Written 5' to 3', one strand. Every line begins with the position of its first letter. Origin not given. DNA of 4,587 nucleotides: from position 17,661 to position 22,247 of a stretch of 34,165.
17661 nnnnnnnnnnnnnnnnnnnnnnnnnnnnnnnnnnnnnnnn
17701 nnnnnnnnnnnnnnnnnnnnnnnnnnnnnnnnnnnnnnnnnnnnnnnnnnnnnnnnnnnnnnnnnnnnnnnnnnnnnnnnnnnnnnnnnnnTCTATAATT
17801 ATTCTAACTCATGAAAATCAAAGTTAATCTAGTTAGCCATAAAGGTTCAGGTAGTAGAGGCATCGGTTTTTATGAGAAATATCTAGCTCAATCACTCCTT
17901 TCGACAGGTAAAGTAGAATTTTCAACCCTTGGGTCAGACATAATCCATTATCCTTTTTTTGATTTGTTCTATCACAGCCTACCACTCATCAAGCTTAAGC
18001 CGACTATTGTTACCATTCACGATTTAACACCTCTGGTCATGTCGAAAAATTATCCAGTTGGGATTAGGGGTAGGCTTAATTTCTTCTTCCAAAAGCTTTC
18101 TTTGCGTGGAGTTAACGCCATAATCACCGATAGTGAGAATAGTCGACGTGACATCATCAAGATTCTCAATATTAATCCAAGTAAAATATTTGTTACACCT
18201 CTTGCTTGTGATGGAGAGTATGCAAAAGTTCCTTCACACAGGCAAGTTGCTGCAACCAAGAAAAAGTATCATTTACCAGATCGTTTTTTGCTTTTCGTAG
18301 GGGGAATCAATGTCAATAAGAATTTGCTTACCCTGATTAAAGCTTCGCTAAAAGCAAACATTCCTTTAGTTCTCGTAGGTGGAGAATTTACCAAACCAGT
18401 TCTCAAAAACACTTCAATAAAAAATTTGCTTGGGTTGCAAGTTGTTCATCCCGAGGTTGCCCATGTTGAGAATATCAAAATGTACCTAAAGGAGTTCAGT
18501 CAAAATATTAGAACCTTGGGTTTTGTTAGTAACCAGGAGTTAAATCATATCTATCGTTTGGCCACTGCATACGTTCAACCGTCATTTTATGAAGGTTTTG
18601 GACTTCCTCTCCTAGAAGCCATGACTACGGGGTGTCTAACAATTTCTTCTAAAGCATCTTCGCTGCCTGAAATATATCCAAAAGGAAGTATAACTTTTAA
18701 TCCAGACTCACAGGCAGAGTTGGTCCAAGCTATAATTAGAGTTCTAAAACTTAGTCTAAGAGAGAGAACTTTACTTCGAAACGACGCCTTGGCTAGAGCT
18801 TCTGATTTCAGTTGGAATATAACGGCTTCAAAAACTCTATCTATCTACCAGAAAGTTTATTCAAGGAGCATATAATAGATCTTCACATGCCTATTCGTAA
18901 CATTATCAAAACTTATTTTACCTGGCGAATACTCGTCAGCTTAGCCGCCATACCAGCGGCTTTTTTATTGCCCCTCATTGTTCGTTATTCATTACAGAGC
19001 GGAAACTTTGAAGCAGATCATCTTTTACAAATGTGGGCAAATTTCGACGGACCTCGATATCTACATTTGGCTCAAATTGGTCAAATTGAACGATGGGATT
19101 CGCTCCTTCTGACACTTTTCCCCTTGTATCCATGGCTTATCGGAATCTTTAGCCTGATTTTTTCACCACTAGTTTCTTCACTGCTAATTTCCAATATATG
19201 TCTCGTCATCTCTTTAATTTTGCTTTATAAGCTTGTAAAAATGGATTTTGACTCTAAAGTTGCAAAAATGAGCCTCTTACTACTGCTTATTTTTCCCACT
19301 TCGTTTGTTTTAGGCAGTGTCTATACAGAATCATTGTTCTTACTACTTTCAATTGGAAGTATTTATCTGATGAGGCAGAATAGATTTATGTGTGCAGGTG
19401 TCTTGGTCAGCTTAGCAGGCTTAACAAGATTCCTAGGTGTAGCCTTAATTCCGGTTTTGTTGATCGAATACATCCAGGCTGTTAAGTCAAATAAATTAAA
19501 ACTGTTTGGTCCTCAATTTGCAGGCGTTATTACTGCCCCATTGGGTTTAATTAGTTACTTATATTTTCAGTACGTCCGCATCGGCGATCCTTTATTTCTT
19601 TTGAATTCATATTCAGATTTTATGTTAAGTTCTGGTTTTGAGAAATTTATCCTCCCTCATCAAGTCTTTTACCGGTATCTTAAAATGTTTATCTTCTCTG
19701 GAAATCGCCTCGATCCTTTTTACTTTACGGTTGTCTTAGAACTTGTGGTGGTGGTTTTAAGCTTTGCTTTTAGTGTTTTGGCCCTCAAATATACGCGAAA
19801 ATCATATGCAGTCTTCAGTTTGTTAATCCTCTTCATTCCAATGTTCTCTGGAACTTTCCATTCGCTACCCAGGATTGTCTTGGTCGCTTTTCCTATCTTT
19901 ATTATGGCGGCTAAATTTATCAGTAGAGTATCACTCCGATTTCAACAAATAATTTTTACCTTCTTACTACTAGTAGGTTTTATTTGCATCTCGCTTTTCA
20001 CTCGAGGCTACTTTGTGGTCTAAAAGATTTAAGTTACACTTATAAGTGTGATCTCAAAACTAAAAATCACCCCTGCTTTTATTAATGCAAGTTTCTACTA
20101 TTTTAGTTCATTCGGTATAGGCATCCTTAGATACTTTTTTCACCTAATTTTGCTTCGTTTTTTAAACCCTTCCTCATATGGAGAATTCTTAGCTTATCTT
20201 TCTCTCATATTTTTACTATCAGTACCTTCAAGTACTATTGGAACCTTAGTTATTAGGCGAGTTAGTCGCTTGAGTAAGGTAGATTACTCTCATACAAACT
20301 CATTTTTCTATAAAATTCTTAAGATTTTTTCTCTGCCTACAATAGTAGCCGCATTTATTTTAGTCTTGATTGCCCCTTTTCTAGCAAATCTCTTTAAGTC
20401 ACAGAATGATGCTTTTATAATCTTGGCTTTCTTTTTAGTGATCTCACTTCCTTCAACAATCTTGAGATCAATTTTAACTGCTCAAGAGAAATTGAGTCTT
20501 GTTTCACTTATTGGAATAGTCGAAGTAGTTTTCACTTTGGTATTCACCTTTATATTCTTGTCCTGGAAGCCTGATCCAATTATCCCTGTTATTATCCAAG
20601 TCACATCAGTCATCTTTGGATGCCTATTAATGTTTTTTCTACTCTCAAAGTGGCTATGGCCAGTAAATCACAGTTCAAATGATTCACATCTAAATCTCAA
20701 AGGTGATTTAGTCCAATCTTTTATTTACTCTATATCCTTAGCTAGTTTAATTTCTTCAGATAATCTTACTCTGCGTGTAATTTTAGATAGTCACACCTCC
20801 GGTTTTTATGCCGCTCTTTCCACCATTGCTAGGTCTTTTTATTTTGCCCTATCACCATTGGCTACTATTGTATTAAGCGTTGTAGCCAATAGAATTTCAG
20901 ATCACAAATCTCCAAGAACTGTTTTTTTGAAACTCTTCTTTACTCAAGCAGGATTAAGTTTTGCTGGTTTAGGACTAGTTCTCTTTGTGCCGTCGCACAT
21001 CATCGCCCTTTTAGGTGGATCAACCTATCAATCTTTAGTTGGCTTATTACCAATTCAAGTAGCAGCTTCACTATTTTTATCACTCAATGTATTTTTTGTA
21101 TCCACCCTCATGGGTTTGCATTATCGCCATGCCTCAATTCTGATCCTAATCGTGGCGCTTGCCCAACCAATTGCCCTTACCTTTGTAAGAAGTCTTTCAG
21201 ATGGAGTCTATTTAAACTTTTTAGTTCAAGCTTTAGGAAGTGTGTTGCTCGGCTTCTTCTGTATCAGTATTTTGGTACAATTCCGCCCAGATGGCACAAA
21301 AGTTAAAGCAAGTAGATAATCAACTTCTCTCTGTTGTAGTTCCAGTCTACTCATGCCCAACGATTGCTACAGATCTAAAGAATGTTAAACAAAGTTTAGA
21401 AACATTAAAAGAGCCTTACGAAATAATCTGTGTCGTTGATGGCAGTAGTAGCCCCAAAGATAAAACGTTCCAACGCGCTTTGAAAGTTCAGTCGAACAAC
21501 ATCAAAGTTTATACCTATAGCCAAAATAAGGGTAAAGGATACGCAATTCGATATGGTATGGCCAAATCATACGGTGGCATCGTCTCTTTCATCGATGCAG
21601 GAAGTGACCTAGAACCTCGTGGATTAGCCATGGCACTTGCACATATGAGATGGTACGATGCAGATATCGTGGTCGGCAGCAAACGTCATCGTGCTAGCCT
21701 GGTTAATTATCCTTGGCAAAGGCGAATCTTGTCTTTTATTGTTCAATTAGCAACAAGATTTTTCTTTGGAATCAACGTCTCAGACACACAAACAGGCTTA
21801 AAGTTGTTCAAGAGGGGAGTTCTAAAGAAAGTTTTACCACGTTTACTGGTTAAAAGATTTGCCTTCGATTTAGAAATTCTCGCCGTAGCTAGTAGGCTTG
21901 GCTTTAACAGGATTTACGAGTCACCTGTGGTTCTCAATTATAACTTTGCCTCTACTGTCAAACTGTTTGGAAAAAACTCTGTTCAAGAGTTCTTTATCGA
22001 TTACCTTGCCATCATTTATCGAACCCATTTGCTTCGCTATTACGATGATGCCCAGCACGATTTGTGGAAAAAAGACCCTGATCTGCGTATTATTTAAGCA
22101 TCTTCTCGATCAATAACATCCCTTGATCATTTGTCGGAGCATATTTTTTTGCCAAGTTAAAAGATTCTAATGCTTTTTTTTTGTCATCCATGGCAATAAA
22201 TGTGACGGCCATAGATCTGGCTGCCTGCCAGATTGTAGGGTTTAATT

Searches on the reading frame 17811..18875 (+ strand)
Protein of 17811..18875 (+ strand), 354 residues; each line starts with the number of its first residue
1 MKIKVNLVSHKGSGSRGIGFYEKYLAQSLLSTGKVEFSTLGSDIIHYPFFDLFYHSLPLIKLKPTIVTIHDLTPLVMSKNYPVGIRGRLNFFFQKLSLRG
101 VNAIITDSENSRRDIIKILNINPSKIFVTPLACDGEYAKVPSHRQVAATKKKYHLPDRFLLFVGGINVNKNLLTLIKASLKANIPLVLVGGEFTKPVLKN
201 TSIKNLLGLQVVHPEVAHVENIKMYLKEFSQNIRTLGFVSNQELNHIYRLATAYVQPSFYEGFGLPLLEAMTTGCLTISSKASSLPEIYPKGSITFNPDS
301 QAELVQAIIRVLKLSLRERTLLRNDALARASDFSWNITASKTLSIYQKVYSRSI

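Call 5: search_protein_families(library=pfam, proteins=[window:17811-18875:+], max_evalue=0.01)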
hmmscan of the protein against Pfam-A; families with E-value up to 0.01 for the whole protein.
window:17811-18875:+ (354 aa): 5 families
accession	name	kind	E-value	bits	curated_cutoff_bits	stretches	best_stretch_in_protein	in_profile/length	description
PF00534.26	Glycos_transf_1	-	1.8e-20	73.6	26.4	1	156-315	14-159/172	Glycosyl transferases group 1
PF13692.12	Glyco_trans_1_4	-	3.5e-17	63.4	27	1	160-313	4-141/142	Glycosyl transferases group 1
PF13439.12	Glyco_transf_4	-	1.3e-07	32.3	28.5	1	41-132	72-165/170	Glycosyltransferase Family 4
PF13524.12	Glyco_trans_1_2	-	0.00026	21.4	25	1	228-323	27-123/144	Glycosyl transferase-like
PF13579.12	Glyco_trans_4_4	-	0.0011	19.8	29.7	1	64-131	96-157/158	Glycosyl transferase 4-like domain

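Call 47: search_solved_structures(query=window:17811-18875:+, max_evalue=0.00001)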
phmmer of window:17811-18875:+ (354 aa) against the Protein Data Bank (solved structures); distinct sequences matched with E-value up to 0.00001: 36.
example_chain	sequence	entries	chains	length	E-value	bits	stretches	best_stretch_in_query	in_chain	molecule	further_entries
7qsg_A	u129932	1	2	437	1.5e-13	53.8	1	230-352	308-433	D-inositol 3-phosphate glycosyltransferase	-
6tvp_A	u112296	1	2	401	7.6e-10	41.6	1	46-349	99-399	Alpha-maltose-1-phosphate synthase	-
3fro_A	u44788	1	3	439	7.8e-10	41.6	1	225-347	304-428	GlgA glycogen synthase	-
2bis_A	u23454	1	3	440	7.8e-10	41.6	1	225-347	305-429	GLGA GLYCOGEN SYNTHASE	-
3l01_A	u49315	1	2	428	1.7e-09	40.5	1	225-346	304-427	GlgA glycogen synthase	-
7w41_A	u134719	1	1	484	3.3e-08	36.3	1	225-344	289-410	Gastrin-releasing peptide receptor,GlgA glycogen synthase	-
6hll_A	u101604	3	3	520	3.9e-08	36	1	225-342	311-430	Substance-P receptor,GlgA glycogen synthase,Substance-P receptor | Substance-P receptor,Substance-P receptor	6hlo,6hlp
3c4q_A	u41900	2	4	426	4.7e-08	35.7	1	233-348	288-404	Predicted glycosyltransferases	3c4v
3c48_A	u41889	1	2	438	5.1e-08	35.6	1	233-348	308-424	Predicted glycosyltransferases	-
8jhq_A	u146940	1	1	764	5.3e-08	35.6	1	225-346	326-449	Sphingosine-1-phosphate transporter SPNS2,GlgA glycogen synthase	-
6e59_A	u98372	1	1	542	5.7e-08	35.5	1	225-342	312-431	Substance-P receptor, GlgA glycogen synthase, Substance-P receptor chimera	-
4s0v_A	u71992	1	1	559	9.3e-08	34.8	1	225-341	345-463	Human Orexin receptor type 2 fusion protein to P. abysii Glycogen Synthase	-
5wqc_A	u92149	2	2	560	9.4e-08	34.8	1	225-341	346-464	Orexin receptor type 2,GlgA glycogen synthase,Orexin receptor type 2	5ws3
6tpg_A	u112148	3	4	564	9.5e-08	34.7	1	225-341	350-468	Orexin receptor type 2,GlgA glycogen synthase,Hypocretin receptor-2 | Orexin receptor type 2,GlgA glycogen synthase,Orexin receptor type 2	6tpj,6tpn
8kig_R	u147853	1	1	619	1.5e-07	34.1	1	225-347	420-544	Soluble cytochrome b562,Melanocortin receptor 3,GlgA glycogen synthase,Fusion protein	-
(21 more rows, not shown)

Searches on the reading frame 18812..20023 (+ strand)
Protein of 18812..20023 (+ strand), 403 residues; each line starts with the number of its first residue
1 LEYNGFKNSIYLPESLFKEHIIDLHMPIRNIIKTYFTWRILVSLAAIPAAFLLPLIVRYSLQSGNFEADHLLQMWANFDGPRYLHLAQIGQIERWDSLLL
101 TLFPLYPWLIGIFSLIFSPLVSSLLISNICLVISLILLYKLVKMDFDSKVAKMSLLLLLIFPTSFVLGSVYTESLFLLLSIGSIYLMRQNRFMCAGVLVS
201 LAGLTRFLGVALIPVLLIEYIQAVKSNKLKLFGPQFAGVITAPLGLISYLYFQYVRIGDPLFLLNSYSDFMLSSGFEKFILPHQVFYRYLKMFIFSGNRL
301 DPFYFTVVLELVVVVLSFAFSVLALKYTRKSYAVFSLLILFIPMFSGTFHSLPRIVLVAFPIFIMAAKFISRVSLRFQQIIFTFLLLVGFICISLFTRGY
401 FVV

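Call 5: search_protein_families(library=pfam, proteins=[window:18812-20023:+], max_evalue=0.01)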
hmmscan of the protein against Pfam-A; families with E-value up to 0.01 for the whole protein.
window:18812-20023:+ (403 aa): 1 family
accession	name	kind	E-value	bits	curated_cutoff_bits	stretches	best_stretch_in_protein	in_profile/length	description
PF13231.12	PMT_2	-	6.7e-09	36.6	26.1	1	104-240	4-149/160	Dolichyl-phosphate-mannose-protein mannosyltransferase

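Call 32: search_protein_families(library=ncbifam, proteins=[window:18812-20023:+], max_evalue=0.001)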
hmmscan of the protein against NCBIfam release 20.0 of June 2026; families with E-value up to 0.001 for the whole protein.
window:18812-20023:+ (403 aa): 1 family
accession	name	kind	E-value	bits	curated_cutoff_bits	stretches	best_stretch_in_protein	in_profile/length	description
NF046093.1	AZOBR_p60025_fam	subfamily_domain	3.1e-08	33.1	150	1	104-222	95-213/232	AZOBR_p60025 family cell surface glycopolymer formation protein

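Call 53: search_solved_structures(query=window:18812-20023:+, max_evalue=5)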
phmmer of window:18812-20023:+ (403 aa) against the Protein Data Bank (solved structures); distinct sequences matched with E-value up to 5: 0.

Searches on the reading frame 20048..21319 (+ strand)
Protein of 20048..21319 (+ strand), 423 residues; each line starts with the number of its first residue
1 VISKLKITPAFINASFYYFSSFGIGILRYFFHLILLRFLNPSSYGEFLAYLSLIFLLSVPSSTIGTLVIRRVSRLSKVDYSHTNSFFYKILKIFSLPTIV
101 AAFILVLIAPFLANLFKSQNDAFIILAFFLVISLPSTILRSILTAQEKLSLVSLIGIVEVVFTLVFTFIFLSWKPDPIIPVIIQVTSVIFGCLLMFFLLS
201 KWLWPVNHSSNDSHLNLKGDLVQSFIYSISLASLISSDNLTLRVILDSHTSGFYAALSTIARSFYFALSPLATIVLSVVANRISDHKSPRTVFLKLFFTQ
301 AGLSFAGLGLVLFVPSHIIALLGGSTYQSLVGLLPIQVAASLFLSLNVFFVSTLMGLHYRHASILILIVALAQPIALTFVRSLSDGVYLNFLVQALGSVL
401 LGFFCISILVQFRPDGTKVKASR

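Call 5: search_protein_families(library=pfam, proteins=[window:20048-21319:+], max_evalue=0.01)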
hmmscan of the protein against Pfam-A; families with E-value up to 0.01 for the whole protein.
window:20048-21319:+ (423 aa): 1 family
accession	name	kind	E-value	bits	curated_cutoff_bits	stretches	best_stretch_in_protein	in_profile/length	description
PF01943.22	Polysacc_synt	-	0.00048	20.1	28.2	1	16-270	6-260/274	Polysaccharide biosynthesis protein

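Call 32: search_protein_families(library=ncbifam, proteins=[window:20048-21319:+], max_evalue=0.001)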
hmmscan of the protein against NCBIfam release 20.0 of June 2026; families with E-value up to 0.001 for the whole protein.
window:20048-21319:+ (423 aa): 0 families

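Call 48: search_protein_families(library=pfam, proteins=[window:20048-21319:+], max_evalue=1)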
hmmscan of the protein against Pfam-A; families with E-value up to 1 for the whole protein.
window:20048-21319:+ (423 aa): 1 family
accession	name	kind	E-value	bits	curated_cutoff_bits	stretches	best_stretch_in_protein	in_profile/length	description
PF01943.22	Polysacc_synt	-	0.00048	20.1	28.2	1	16-270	6-260/274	Polysaccharide biosynthesis protein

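Call 52: search_solved_structures(query=window:20048-21319:+, max_evalue=5)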
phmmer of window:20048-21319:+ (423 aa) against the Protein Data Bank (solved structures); distinct sequences matched with E-value up to 5: 0.

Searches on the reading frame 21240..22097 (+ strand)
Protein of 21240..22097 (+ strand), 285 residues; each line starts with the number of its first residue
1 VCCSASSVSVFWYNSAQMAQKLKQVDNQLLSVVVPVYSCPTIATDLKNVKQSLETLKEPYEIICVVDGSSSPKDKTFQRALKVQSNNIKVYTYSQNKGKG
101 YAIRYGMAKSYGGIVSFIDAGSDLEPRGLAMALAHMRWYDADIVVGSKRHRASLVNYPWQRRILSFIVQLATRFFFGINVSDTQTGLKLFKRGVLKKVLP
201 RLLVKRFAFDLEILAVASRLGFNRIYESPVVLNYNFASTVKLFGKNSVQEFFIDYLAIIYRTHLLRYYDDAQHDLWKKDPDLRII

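Call 5: search_protein_families(library=pfam, proteins=[window:21240-22097:+], max_evalue=0.01)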
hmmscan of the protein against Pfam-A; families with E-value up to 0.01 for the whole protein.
window:21240-22097:+ (285 aa): 1 family
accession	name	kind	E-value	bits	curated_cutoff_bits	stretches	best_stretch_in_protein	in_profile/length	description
PF00535.33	Glycos_transf_2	-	6.1e-18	65.7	23.3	1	31-198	1-167/168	Glycosyl transferase family 2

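Call 32: search_protein_families(library=ncbifam, proteins=[window:21240-22097:+], max_evalue=0.001)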
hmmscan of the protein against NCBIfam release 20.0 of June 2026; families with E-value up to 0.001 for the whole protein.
window:21240-22097:+ (285 aa): 13 families
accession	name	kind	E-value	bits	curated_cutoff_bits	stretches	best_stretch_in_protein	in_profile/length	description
NF058614.1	PPMAGASynPpgS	equivalog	2.6e-10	40.1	370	1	32-238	4-202/226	polyprenyl-phospho-N-acetylgalactosaminyl synthase PpgS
TIGR03937.1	PgaC_IcaA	equivalog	4e-09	35.9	422.3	1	17-137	34-151/407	poly-beta-1,6-N-acetyl-D-glucosamine synthase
NF007986.1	PRK10714.1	equivalog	7.4e-09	35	529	1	29-199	7-173/316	undecaprenyl-phosphate 4-deoxy-4-formamido-L-arabinose transferase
NF041875.1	EPS_EpsD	equivalog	2.4e-08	33.7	370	1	30-161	1-130/325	exopolysaccharide biosynthesis glycosyltransferase EpsD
NF047588.1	GlcsyltransPgfSStrep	equivalog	4.8e-08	32.6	500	1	30-200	3-169/308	glycosyltransferase PgfS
TIGR04283.1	glyco_like_mftF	equivalog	8.4e-08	32.1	182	1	30-175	1-132/221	TIGR04283 family arsenosugar biosynthesis glycosyltransferase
TIGR03965.1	mycofact_glyco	equivalog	5e-07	29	280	1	27-136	73-179/467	mycofactocin biosynthesis glycosyltransferase MftF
NF010496.0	PRK13915.1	equivalog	8e-07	28.4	262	1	22-120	27-125/307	glucosyl-3-phosphoglycerate synthase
NF007482.0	PRK10073.1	equivalog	9.7e-07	28.1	423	1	27-127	5-101/334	glycosyltransferase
TIGR04182.1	glyco_TIGR04182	equivalog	3.2e-05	23.5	325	1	48-213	14-172/293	S-layer glycoprotein N-glycosyltransferase AglJ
NF047683.1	TeichurnBiosyTuaG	equivalog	3.3e-05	23.7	400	1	27-137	5-112/252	teichuronic acid biosynthesis protein TuaG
NF041394.1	GtaseAglG_Halo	equivalog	0.0001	21.7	440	1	30-127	3-98/304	glucosyl-dolichyl phosphate glucuronosyltransferase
TIGR03111.1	glyc2_xrt_Gpos1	hypoth_equivalog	0.00099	18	363.95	0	26-127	47-147/439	TIGR03111 family XrtG-associated glycosyltransferase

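Call 42: search_solved_structures(query=window:21240-22097:+, max_evalue=0.001)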
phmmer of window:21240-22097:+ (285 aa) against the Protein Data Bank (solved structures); distinct sequences matched with E-value up to 0.001: 7.
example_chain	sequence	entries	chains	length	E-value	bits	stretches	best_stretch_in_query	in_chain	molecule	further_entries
5ekp_C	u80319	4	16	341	7.2e-08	35.8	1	30-153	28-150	Uncharacterized glycosyltransferase sll0501 | Glycosyltransferase sll0501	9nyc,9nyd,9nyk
5eke_A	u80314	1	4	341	7.2e-08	35.8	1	30-153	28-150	Uncharacterized glycosyltransferase sll0501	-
9nye_A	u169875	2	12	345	7.4e-08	35.7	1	30-153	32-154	Glycosyltransferase sll0501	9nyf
5mlz_A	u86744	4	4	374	4e-06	30.1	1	28-261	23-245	Dolichol monophosphate mannose synthase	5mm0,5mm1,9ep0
9hwj_A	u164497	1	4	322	2.9e-05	27.3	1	30-195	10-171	Undecaprenyl-phosphate 4-deoxy-4-formamido-L-arabinose transferase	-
9bhc_C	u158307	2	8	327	0.00016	24.8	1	30-192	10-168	Undecaprenyl-phosphate 4-deoxy-4-formamido-L-arabinose transferase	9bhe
8vxh_A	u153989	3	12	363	0.00019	24.6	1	29-192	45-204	Undecaprenyl-phosphate 4-deoxy-4-formamido-L-arabinose transferase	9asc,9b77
